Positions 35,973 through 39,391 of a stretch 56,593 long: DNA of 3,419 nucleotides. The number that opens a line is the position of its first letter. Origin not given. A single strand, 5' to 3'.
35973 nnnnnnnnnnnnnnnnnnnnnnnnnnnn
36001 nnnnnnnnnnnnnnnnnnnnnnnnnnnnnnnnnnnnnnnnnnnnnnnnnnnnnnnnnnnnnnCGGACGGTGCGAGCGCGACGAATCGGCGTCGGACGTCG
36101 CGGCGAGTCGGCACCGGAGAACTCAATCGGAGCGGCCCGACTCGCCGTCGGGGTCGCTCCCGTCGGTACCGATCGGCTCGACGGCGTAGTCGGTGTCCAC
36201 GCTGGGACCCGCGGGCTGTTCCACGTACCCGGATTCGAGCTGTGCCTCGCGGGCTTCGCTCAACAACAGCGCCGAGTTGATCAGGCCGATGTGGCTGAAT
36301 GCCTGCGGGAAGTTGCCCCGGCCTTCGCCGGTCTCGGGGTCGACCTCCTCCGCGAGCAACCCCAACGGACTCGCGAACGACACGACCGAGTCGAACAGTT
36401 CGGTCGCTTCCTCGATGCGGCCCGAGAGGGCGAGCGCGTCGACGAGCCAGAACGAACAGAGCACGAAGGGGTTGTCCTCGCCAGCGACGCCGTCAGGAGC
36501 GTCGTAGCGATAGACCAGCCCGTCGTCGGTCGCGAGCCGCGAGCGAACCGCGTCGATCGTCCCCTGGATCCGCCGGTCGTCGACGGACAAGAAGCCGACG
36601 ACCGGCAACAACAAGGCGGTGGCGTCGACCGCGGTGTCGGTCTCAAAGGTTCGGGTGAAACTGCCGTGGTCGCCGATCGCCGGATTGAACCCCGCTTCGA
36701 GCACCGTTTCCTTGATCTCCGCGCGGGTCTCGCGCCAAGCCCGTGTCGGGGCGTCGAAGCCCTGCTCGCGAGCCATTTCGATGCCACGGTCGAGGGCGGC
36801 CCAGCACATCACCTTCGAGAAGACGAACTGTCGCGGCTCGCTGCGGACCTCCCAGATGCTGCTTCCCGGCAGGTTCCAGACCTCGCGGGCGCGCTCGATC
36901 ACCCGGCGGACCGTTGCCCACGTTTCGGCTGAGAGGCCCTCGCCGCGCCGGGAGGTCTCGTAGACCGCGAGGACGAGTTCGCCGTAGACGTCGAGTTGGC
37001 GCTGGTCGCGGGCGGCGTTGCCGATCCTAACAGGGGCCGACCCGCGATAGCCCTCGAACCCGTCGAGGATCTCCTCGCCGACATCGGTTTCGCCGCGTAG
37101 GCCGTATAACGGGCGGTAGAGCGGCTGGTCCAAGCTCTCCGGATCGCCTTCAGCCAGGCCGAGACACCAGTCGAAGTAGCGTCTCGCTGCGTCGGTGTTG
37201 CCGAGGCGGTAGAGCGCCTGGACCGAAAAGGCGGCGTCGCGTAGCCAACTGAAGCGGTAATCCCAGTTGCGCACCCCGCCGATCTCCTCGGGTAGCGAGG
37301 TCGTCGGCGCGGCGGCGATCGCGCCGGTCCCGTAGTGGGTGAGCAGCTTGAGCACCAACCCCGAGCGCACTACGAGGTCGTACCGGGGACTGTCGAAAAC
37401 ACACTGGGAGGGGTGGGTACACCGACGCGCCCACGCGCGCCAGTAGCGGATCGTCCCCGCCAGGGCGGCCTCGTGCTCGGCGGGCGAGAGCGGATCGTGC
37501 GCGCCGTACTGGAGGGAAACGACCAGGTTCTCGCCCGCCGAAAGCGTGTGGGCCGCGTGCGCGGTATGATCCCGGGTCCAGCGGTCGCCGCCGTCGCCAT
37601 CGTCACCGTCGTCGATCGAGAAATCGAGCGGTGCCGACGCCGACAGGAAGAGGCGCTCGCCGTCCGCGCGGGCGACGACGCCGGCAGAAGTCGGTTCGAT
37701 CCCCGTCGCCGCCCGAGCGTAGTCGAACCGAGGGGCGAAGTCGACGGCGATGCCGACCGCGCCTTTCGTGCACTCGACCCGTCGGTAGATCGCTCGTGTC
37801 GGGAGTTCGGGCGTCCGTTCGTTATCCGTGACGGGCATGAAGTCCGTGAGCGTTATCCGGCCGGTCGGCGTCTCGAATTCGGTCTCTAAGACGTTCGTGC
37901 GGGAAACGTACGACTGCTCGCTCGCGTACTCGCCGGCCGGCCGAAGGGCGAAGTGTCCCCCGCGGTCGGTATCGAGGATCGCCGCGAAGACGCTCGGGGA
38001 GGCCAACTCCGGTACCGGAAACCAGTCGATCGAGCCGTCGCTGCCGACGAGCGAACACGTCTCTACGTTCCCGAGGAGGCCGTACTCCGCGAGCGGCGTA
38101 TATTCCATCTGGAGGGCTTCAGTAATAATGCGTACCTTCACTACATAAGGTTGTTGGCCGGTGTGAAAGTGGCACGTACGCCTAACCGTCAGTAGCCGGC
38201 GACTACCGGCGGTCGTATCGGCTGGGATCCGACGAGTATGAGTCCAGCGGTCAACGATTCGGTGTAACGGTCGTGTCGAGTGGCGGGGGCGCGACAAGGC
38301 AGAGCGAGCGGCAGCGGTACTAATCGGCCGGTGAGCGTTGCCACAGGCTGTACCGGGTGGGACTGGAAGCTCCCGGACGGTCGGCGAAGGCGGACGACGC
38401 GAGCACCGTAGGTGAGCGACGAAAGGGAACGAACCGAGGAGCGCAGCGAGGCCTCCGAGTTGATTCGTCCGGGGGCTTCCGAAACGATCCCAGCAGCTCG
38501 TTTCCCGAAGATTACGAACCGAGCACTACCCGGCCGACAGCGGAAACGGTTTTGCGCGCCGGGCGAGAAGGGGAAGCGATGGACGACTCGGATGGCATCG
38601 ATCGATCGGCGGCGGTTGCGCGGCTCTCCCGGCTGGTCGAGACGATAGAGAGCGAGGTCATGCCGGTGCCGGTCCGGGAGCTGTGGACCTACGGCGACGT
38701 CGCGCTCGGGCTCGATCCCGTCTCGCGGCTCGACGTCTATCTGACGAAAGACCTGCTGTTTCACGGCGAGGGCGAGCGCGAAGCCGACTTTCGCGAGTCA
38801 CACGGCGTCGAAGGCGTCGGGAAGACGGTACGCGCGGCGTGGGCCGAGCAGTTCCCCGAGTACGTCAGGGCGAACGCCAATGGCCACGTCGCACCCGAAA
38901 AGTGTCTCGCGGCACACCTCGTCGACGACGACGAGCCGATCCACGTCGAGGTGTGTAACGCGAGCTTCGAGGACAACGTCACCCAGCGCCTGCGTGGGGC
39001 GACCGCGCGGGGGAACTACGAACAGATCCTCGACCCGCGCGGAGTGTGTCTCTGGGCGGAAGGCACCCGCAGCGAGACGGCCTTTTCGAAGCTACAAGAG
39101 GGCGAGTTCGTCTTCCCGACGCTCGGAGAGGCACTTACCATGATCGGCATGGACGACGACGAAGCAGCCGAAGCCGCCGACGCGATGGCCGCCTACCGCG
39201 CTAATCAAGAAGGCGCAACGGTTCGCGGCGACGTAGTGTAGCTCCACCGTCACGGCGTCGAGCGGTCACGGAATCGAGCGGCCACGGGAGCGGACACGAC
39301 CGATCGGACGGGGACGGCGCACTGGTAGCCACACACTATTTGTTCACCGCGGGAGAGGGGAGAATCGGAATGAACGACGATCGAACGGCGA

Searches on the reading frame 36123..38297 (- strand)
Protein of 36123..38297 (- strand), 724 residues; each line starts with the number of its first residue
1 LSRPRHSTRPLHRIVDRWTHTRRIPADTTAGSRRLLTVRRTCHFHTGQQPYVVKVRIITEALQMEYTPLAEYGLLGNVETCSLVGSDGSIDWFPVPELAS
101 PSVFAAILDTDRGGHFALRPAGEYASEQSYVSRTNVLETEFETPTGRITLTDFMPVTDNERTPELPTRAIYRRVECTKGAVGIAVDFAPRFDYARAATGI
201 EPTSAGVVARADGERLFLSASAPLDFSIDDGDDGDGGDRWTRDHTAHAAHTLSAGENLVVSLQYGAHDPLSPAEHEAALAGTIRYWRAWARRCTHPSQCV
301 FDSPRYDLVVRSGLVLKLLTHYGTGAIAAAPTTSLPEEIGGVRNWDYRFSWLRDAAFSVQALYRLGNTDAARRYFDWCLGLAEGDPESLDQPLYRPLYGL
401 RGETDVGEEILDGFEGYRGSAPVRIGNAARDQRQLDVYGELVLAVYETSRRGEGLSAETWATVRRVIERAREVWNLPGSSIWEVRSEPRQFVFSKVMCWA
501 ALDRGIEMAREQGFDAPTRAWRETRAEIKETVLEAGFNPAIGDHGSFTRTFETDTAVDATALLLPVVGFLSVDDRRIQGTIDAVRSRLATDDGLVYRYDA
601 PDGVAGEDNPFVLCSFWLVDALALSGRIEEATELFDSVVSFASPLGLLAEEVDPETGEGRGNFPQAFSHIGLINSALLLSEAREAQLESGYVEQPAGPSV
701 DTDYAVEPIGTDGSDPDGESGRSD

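Call 56: search_protein_families(library=pfam, proteins=[window:36123-38297:-], max_evalue=0.0001)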
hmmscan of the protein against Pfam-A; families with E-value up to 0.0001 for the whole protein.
window:36123-38297:- (724 aa): 2 families
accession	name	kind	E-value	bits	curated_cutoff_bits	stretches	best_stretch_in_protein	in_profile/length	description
PF00723.27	Glyco_hydro_15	-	8.7e-61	206.5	22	1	306-676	4-426/427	Glycosyl hydrolases family 15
PF19291.4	TREH_N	-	5.6e-20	71.9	23.1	1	67-275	13-199/211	Trehalase-like, N-terminal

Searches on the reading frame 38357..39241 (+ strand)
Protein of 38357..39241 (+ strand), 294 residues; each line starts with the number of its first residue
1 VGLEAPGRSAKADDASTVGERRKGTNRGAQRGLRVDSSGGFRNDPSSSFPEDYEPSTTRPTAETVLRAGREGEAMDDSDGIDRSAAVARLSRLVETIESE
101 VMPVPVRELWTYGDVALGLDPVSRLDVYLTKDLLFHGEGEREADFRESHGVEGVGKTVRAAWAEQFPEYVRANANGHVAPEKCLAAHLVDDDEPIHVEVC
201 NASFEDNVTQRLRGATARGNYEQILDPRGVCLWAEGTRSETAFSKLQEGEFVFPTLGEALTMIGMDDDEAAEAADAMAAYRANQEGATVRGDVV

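Call 56: search_protein_families(library=pfam, proteins=[window:38357-39241:+], max_evalue=0.0001)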
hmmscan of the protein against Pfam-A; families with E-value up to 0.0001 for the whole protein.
window:38357-39241:+ (294 aa): 1 family
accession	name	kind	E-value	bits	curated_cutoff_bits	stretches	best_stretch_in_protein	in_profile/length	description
PF23378.1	DUF7095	-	6.2e-112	373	27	1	82-294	1-213/213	Family of unknown function (DUF7095)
